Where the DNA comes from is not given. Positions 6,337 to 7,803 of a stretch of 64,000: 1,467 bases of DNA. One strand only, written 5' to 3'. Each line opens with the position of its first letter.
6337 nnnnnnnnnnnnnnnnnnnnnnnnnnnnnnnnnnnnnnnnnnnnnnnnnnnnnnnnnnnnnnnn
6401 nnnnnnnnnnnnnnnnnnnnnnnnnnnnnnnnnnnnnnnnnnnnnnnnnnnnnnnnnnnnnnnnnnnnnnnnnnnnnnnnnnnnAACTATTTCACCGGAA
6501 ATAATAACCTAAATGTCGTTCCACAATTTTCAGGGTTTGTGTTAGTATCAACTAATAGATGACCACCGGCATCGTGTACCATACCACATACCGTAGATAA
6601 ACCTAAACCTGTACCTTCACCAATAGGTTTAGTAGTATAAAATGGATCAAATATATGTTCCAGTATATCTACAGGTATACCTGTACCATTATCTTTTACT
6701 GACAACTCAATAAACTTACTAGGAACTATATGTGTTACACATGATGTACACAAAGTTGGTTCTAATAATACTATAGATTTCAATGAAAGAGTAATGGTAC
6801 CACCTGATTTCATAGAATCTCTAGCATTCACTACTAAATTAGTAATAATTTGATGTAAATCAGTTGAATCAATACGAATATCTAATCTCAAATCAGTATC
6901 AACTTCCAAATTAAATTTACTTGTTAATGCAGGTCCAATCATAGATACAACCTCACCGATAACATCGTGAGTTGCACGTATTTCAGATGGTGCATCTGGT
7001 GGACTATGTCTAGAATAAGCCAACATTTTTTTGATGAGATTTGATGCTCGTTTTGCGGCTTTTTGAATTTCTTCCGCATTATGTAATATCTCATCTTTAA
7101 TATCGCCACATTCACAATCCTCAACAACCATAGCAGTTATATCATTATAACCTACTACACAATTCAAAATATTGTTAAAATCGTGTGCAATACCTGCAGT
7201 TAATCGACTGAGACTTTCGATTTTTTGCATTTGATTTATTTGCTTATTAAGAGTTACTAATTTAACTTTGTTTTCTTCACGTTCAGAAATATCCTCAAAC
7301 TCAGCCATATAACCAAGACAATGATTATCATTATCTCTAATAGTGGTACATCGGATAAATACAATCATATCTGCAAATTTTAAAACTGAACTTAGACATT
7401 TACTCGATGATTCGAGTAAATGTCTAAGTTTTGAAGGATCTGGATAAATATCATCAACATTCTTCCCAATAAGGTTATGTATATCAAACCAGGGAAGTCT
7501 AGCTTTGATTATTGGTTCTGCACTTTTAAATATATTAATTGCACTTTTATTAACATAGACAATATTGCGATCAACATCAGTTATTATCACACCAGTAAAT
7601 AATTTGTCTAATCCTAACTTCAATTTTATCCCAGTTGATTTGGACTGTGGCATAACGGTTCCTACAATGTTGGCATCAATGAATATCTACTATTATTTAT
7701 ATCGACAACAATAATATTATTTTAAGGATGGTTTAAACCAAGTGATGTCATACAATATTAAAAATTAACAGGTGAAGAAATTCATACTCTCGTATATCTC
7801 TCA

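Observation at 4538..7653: pmoC is the terminal gene of an operon with a complete two-component system and a T1SS-signal adhesin-like protein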

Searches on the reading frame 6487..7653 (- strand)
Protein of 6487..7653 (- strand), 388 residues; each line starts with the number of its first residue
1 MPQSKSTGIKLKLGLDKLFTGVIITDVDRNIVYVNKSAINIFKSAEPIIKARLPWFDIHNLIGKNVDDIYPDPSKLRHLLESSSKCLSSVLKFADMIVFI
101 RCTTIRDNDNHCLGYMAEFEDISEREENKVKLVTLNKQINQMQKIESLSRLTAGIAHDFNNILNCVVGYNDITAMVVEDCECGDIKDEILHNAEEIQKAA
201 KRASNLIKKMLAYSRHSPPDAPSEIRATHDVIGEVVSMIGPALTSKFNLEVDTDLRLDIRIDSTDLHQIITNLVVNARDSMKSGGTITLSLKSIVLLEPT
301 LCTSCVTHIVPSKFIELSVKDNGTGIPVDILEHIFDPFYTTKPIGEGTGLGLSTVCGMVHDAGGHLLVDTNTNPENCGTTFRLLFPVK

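Call 3: search_protein_families(library=pfam, proteins=[window:6487-7653:-], max_evalue=0.1)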
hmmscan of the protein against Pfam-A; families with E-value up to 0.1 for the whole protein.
window:6487-7653:- (388 aa): 10 families
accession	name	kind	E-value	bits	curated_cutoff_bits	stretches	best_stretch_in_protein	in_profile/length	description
PF02518.31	HATPase_c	-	1.1e-20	74.6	26.4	1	262-387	2-109/111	Histidine kinase-, DNA gyrase B-, and HSP90-like ATPase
PF00512.31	HisKA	-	4.6e-07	30.2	26.9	1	148-216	2-63/66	His Kinase A (phospho-acceptor) domain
PF13426.13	PAS_9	-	2.3e-05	25.1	27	1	21-124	3-103/103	PAS domain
PF12860.13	PAS_7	-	0.00073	20.1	27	1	15-127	1-112/115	PAS fold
PF23353.1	BBS2_hp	-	0.0043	17.5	27.7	0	134-175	6-48/98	BBS2 hairpin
PF13188.13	PAS_8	-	0.016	15.5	21.8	1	21-57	13-51/65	PAS domain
PF08448.16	PAS_4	-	0.02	15.5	23.1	0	20-126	6-109/110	PAS fold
PF00989.32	PAS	-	0.026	15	22.6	0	15-42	7-34/113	PAS fold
PF20978.2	Gta3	-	0.039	14.3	27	0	123-147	26-50/60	Glutamyl-tRNA amidotransferase complex subunit Gta3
PF09967.15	DUF2201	-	0.09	13.4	26.4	0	112-151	16-55/123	VWA-like domain (DUF2201)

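Call 4: search_protein_families(library=ncbifam, proteins=[window:6487-7653:-], max_evalue=0.1)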
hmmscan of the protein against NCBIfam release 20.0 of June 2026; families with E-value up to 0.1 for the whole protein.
window:6487-7653:- (388 aa): 73 families (the best 25 are shown)
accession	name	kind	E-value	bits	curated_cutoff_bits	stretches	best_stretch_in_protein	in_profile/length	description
NF046020.1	HisKinCckABruc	equivalog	1.6e-55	188.4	1000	1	134-386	466-706/868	cell cycle histidine kinase CckA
NF010076.0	PRK13557.1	subfamily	1.1e-51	175.9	631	1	137-387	152-394/540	histidine kinase famiy protein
NF010411.0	PRK13837.1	equivalog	1.9e-51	175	647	1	124-387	426-675/828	two-component system VirA-like sensor kinase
NF046026.1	HisKinCckACaul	equivalog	1.4e-46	158.9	1000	1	135-388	289-533/678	cell cycle histidine kinase CckA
NF008468.0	PRK11360.1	equivalog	3e-36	125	646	1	19-387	278-608/616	two-component system sensor histidine kinase AtoS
NF047466.1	hybrid_RR_LvrB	exception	1.7e-26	93.3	500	1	117-373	121-365/377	hybrid histidine kinase/response regulator LvrB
NF052574.1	HisKinEspCMyxo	equivalog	4.1e-24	84.8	1200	1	101-386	377-636/785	serine histidine kinase EspC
NF038348.1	T2SS_HK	subfamily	8e-24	84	450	1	177-388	385-574/574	histidine kinase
NF007688.0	PRK10364.1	equivalog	8.8e-24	84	479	1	134-388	226-452/460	two-component system sensor histidine kinase ZraS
NF046044.1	PnpS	equivalog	3.4e-23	82.3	400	1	10-386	56-390/390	two-component system histidine kinase PnpS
NF052573.1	HisKinEspAMyxo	equivalog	3.7e-21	74.9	1400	1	16-384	261-608/755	serine histidine kinase EspA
TIGR02966.1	phoR_proteo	equivalog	6.1e-19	68.2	334.2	1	131-385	96-333/333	phosphate regulon sensor histidine kinase PhoR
NF053867.1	SprKinKinDBac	equivalog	1.1e-18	67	775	1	136-387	274-497/500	sporulation kinase KinD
NF041777.1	sens_FixL_Rhizob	equivalog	2.1e-18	66.2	850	1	120-387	234-481/485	sensor protein FixL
NF047497.1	HK_LIC_12097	equivalog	7.4e-18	64.4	500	1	138-387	140-366/367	LIC_12097 family sensor histidine kinase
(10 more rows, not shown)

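Call 17: find_related_loci(query=window:6487-7653:-, collection=viral_contigs, flank=10000)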
Query window:6487-7653:- (388 aa) in viral_contigs; peptide patterns used: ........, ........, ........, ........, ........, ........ (x = any residue, [..] = any of these).
25 stretches matched a pattern, but none encodes a relative of the query by tblastn (E <= 1e-3).

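Call 19: find_encoding_contigs(protein=window:6487-7653:-, flank=10000, max_places=10)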
Protein window:6487-7653:- (388 aa): 3 contigs read that carry it; 3 places shown.
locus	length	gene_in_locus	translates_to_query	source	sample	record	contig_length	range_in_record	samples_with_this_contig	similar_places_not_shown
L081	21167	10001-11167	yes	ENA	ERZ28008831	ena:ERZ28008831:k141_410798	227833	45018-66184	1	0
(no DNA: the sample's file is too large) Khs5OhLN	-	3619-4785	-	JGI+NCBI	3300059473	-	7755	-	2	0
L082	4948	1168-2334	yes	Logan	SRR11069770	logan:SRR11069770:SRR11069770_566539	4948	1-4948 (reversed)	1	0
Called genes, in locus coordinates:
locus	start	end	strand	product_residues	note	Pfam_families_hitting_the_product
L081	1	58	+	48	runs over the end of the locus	-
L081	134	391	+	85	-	-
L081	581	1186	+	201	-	-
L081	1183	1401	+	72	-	-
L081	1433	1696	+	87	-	-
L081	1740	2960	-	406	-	PF21205:Rep3_C (weak)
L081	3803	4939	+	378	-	PF01966:HD (weak), PF08433:KTI12 (weak), PF13671:AAA_33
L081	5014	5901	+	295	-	-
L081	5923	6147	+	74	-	PF24729:Acb2_Tad1_hairpin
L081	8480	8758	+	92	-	PF11839:Alanine_zipper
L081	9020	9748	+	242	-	-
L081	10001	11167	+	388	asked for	PF00512:HisKA (weak), PF02518:HATPase_c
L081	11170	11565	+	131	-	PF00072:Response_reg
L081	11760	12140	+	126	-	-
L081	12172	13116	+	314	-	-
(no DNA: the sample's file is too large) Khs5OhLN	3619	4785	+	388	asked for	PF00512:HisKA (weak), PF02518:HATPase_c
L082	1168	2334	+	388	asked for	PF00512:HisKA (weak), PF02518:HATPase_c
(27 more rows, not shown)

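Call 22: find_homologous_proteins(query=window:6487-7653:-)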
Query window:6487-7653:- (388 aa): 7301 proteins with E <= 0.001 among 8000 candidates; the best 120 are listed.
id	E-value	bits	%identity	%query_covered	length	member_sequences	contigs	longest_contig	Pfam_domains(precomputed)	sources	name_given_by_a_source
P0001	2.5e-255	864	100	100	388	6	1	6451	PF02518.32,PF00512.32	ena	-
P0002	5.9e-129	448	54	98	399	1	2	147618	PF13426.14,PF08448.17,PF02518.32,PF00512.32,PF00989.32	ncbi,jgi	jgi:two-component system cell cycle sensor histidine kinase/response regulator CckA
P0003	1.4e-127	444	54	100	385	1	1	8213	PF02518.32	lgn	-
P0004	9.0e-126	438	53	100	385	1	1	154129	PF02518.32,PF00512.32,PF00989.32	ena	-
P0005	3.4e-115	403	49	98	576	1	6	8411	PF02518.32,PF00512.32,PF04940.19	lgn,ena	-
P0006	1.3e-113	398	48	98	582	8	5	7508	PF02518.32,PF00512.32,PF04940.19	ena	-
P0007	1.8e-113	397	51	97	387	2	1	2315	PF02518.32,PF00512.32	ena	-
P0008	2.3e-113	397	49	97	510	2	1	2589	PF00672.31,PF02518.32,PF00512.32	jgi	jgi:signal transduction histidine kinase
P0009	1.2e-112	395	48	98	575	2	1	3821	PF02518.32,PF04940.19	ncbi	-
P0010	3.9e-112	393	51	97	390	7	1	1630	PF02518.32,PF00512.32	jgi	jgi:signal transduction histidine kinase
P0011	6.3e-112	392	50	97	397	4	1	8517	PF02518.32,PF00512.32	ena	-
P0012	7.3e-112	392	51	97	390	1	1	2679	PF02518.32,PF00512.32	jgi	-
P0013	9.2e-112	392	51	97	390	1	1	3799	PF02518.32,PF00512.32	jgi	-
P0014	4.9e-111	389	48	97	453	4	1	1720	PF00672.31,PF13188.14,PF12860.14,PF02518.32,PF00512.32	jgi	jgi:signal transduction histidine kinase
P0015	1.6e-110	388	57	69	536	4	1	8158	PF08447.19,PF13426.14,PF13188.14,PF08448.17,PF02518.32,PF00989.32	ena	-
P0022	3.4e-108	380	54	69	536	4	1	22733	PF08447.19,PF13426.14,PF13188.14,PF08448.17,PF02518.32,PF00989.32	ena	-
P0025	2.6e-107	377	46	98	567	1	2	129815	PF02518.32,PF00512.32,PF04940.19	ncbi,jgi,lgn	ncbi:MAG: hypothetical protein RLZZ66_2387 [Pseudomonadota bacterium]|jgi:signal transduction histid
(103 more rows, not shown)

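Call 24: find_encoding_contigs(protein=P0002, flank=10000, max_places=3)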
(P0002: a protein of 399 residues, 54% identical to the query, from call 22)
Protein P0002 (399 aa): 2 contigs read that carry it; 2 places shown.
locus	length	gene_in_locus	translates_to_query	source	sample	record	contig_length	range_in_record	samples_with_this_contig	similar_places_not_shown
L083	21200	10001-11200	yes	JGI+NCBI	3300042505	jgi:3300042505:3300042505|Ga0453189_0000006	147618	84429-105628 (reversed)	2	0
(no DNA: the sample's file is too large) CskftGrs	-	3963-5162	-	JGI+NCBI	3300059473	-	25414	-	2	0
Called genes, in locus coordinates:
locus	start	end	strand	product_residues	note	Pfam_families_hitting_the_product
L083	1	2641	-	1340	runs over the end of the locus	PF21722:Gly_rich_2 (weak)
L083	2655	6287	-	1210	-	-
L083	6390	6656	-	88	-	-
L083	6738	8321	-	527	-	PF00270:DEAD (weak), PF04851:ResIII, PF13307:Helicase_C_2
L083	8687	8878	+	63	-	-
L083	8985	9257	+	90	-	PF13145:Rotamase_2 (weak), PF13616:Rotamase_3, PF00639:Rotamase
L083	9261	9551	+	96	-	-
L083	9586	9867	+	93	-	PF00216:Bac_DNA_binding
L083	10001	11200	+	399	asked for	PF00989:PAS (weak), PF08448:PAS_4 (faint), PF13426:PAS_9 (weak), PF00512:HisKA, PF02518:HATPase_c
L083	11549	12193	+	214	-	PF19846:DUF6321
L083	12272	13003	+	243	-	-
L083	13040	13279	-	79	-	-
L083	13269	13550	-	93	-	-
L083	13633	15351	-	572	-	-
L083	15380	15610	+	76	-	-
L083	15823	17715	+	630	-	PF00317:Ribonuc_red_lgN, PF02867:Ribonuc_red_lgC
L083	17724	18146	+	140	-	PF15891:Nuc_deoxyri_tr2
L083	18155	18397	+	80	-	-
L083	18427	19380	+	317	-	PF00268:Ribonuc_red_sm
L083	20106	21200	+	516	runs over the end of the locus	PF11443:DUF2828, PF25043:DUF7788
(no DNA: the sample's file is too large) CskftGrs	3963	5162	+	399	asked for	PF00989:PAS (weak), PF08448:PAS_4 (faint), PF13426:PAS_9 (weak), PF00512:HisKA, PF02518:HATPase_c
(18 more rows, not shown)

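Call 25: find_encoding_contigs(protein=P0004, flank=10000, max_places=3)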
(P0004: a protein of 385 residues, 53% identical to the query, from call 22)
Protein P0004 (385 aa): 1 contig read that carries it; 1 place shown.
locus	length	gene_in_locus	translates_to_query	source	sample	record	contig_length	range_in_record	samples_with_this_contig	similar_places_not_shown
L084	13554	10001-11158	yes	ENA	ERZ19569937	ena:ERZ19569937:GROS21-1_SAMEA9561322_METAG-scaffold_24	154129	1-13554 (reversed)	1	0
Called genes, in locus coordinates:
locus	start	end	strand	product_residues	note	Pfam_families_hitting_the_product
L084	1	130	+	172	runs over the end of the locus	-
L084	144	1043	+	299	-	-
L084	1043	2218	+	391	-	-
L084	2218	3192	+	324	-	-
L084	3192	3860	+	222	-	-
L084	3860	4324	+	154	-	-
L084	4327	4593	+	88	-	-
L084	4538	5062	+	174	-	-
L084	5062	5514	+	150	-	-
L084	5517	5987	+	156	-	-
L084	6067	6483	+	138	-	-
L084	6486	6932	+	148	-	-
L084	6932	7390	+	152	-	-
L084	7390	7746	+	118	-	-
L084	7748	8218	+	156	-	-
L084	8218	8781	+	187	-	-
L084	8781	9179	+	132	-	-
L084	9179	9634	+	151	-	-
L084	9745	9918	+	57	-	-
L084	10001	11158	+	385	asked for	PF00989:PAS (faint), PF00512:HisKA (faint), PF02518:HATPase_c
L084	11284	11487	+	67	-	-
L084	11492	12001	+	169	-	-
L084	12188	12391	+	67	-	-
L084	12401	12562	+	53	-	-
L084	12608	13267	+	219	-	-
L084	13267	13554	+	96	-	?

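Call 32: search_protein_families(library=phrogs, proteins=[window:6487-7653:-], max_evalue=0.001)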
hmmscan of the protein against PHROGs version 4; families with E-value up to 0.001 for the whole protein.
window:6487-7653:- (388 aa): 6 families
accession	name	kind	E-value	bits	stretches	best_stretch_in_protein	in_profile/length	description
phrog_5982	-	unknown function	8.9e-53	180.4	1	120-387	589-845/1030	-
phrog_10912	-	other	1.9e-24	86.7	1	9-387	620-961/970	kinase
phrog_857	-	unknown function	6.4e-21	76.1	1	132-386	220-459/468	-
phrog_20458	-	unknown function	1.5e-12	47.6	1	146-387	443-669/829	-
phrog_20778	-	unknown function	4.4e-05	22.9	1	314-372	600-660/675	-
phrog_28116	-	unknown function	0.00064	19.8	0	317-387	431-502/512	-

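Call 56: find_encoding_contigs(protein=P0025, flank=6000, max_places=2)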
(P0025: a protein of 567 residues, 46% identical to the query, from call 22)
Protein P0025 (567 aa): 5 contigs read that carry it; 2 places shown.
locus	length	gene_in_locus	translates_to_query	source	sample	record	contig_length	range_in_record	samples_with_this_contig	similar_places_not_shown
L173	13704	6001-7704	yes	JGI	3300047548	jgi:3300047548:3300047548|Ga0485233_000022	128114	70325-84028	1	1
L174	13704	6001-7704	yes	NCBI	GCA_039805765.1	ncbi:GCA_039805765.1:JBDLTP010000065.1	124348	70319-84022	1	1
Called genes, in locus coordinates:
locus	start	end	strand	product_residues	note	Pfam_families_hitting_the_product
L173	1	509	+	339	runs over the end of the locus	PF10994:DUF2817 (faint), PF00246:Peptidase_M14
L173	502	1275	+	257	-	PF00561:Abhydrolase_1, PF12146:Hydrolase_4, PF12697:Abhydrolase_6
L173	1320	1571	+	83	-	-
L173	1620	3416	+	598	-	PF00563:EAL, PF00571:CBS (faint), PF00990:GGDEF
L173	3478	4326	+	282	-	PF17284:Spermine_synt_N, PF01564:Spermine_synth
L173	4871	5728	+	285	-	PF04940:BLUF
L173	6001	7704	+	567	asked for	PF04940:BLUF, PF00512:HisKA (faint), PF02518:HATPase_c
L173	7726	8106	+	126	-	PF00072:Response_reg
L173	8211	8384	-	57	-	PF07696:7TMR-DISMED2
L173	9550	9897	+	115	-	PF16785:SMBP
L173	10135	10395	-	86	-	-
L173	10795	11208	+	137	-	-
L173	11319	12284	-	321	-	PF01544:CorA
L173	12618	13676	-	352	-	PF00089:Trypsin, PF13365:Trypsin_2, PF13180:PDZ_2, PF17820:PDZ_6 (weak)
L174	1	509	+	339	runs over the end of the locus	PF10994:DUF2817 (faint), PF00246:Peptidase_M14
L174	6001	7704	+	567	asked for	PF04940:BLUF, PF00512:HisKA (faint), PF02518:HATPase_c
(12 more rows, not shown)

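Call 60: find_encoding_contigs(protein=P0022, flank=10000, max_places=2)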
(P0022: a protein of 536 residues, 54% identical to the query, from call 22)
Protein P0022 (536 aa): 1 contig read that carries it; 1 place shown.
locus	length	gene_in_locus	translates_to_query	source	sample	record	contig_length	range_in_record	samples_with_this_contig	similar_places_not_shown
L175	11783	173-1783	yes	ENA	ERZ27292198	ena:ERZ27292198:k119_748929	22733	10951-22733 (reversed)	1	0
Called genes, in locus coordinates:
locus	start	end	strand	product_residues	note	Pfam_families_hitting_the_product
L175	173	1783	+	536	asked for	PF13188:PAS_8 (faint), PF00989:PAS, PF08448:PAS_4, PF13426:PAS_9, PF08447:PAS_3, PF02518:HATPase_c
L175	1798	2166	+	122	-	PF00072:Response_reg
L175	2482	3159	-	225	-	PF01569:PAP2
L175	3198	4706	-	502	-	PF13231:PMT_2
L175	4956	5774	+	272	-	PF03330:DPBB_1, PF05036:SPOR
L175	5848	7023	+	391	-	PF00768:Peptidase_S11, PF13354:Beta-lactamase2, PF07943:PBP5_C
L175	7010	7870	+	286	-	PF01063:Aminotran_4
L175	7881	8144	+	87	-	PF04359:DUF493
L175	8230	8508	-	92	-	PF09723:Zn_ribbon_8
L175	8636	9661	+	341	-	PF01979:Amidohydro_1, PF04909:Amidohydro_2 (weak)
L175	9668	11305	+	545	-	PF13424:TPR_12, PF13431:TPR_17 (weak), PF00515:TPR_1, PF07719:TPR_2, PF13181:TPR_8, PF13414:TPR_11, PF13424:TPR_12, PF13414:TPR_11, +13 more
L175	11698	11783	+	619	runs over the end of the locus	PF07715:Plug, PF00593:TonB_dep_Rec_b-barrel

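Call 62: search_protein_families(library=phrogs, proteins=[L083:2655-6287:-, L083:6738-8321:-, L083:13633-15351:-, L083:11549-12193:+, L084:144-1043:+, L084:1043-2218:+, L084:2218-3192:+, L084:3192-3860:+], max_evalue=0.00001)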
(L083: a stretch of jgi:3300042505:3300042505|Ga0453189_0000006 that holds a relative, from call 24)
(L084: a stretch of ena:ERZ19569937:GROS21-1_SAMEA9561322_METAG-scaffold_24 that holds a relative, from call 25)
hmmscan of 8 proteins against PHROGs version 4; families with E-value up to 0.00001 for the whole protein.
L083:2655-6287:- (1210 aa): 0 families

L083:6738-8321:- (527 aa): 3 families
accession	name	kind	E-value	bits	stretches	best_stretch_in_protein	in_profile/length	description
phrog_2488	-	DNA, RNA and nucleotide metabolism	2.2e-108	364.5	1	2-525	9-577/579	DNA helicase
phrog_16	-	DNA, RNA and nucleotide metabolism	9.9e-13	48.2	1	11-164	272-388/986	DNA helicase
phrog_62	-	DNA, RNA and nucleotide metabolism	3e-08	32.6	1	11-164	696-820/1881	DNA helicase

L083:13633-15351:- (572 aa): 0 families

L083:11549-12193:+ (214 aa): 8 families
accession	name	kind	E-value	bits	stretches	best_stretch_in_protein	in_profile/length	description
phrog_4689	-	unknown function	4.1e-30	105.2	1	120-214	11-99/99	-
phrog_3477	-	unknown function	2.4e-24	86.8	1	121-214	842-928/928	-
phrog_727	-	unknown function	2e-22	81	1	123-214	345-430/450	-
phrog_11180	-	unknown function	6.4e-20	73.1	1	122-214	55-141/141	-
phrog_10346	-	unknown function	1.4e-18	68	1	132-214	448-525/525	-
phrog_30733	-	unknown function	1.9e-16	61.4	1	115-214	244-336/336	-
phrog_28131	-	unknown function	4.3e-15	56.7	1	118-214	285-372/372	-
phrog_10538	-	unknown function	2.6e-14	54.8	1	126-214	76-156/156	-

L084:144-1043:+ (299 aa): 2 families
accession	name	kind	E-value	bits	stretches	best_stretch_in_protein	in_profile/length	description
phrog_6091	-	unknown function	3.5e-10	40.7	0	108-142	16-47/81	-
phrog_11280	-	unknown function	8.6e-08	33.4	0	57-79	43-65/77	-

L084:1043-2218:+ (391 aa): 2 families
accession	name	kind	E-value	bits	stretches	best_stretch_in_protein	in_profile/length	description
phrog_38034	-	unknown function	2.9e-07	31.2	0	321-333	24-36/52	-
phrog_21988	-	unknown function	8.4e-06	26.6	0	182-214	19-51/58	-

L084:2218-3192:+ (324 aa): 1 family
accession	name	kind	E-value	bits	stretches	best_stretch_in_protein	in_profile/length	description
phrog_11280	-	unknown function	2.6e-06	28.6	0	80-103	40-63/77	-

L084:3192-3860:+ (222 aa): 0 families

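Call 69: search_dna_similar(query=window:6487-7653:-, collection=phages, mode=protein, max_rows=15, max_evalue=1e-8)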
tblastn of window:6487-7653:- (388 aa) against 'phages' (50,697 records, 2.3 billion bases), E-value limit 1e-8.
Records with a match: 18; places in all: 18; records where one place covers at least 80% of the query: 12.
Best place of each record, by identity: <60% 18.
By first word of the organism name: Bacteriophage 5; Listeria 4; Salmonella 3; Acinetobacter 2; Enterococcus 2; Escherichia 1; Microcystis 1.
By host as written in the record: - 8; Listeria monocytogenes 4; Homo sapiens 2; Escherichia coli O157:H7 ATCC 43895 1; Salmonella enterica subsp. enterica serovar Kentucky 1; Enterococcus faecalis 1; Microcystis sp. SG03 1.
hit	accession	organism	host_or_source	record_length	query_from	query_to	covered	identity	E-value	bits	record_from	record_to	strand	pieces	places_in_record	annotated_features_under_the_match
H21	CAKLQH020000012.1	Acinetobacter phage MD-2021a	not known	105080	5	386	98%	24.1%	3e-15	84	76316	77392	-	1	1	glnL: nitrogen regulation protein NR(II) (two-component system sensor ...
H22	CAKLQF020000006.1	Acinetobacter phage MD-2021a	not known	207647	5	386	98%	24.1%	3e-15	84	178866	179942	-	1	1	glnL: nitrogen regulation protein NR(II) (two-component system sensor ...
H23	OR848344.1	Listeria phage LM 4-14-1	Listeria monocytogenes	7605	1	388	100%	23.4%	5e-11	70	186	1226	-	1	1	record has no annotation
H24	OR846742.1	Listeria phage LM 4-11-1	Listeria monocytogenes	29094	1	388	100%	23.4%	6e-11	70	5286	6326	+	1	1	record has no annotation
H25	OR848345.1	Listeria phage LM 4-14-1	Listeria monocytogenes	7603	1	388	100%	23.4%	9e-11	69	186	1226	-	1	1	record has no annotation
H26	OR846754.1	Listeria phage LM 4-11-1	Listeria monocytogenes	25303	1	388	100%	23.4%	1e-10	69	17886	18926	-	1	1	record has no annotation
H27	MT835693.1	Bacteriophage sp.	human fecal samples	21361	65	387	83%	27.4%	3e-25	113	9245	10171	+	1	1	record has no annotation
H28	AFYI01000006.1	Salmonella enterica subsp. enterica serovar Infantis str. ...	Homo sapiens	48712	38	387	90%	22.2%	2e-12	75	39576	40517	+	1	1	ATPase, histidine kinase-, DNA gyrase B-, and HSP90-like domain ...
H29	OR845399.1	Escherichia phage ECO95 1-6-1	Escherichia coli O157:H7 ATCC 43895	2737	38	387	90%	21.9%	2e-12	74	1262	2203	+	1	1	record has no annotation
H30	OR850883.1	Salmonella phage S.Kent 1-2-1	Salmonella enterica subsp. enterica ...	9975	38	387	90%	21.9%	3e-12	74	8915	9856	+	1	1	record has no annotation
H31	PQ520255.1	Enterococcus phage IME_EF3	-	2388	75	387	81%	23.3%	2e-9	65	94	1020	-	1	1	record has no annotation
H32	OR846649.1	Enterococcus phage Efs 1-1-1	Enterococcus faecalis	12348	75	387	81%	23.0%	5e-9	64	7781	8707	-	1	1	record has no annotation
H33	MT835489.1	Bacteriophage sp.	human fecal samples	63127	138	386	64%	28.2%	1e-12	76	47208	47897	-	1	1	record has no annotation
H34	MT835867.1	Bacteriophage sp.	human fecal samples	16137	103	385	73%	24.7%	3e-13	77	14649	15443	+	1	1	record has no annotation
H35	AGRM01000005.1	Salmonella enterica subsp. houtenae str. ATCC BAA-1581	Homo sapiens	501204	139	387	64%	26.3%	2e-12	75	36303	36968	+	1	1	ATPase, histidine kinase-, DNA gyrase B-, and HSP90-like domain ...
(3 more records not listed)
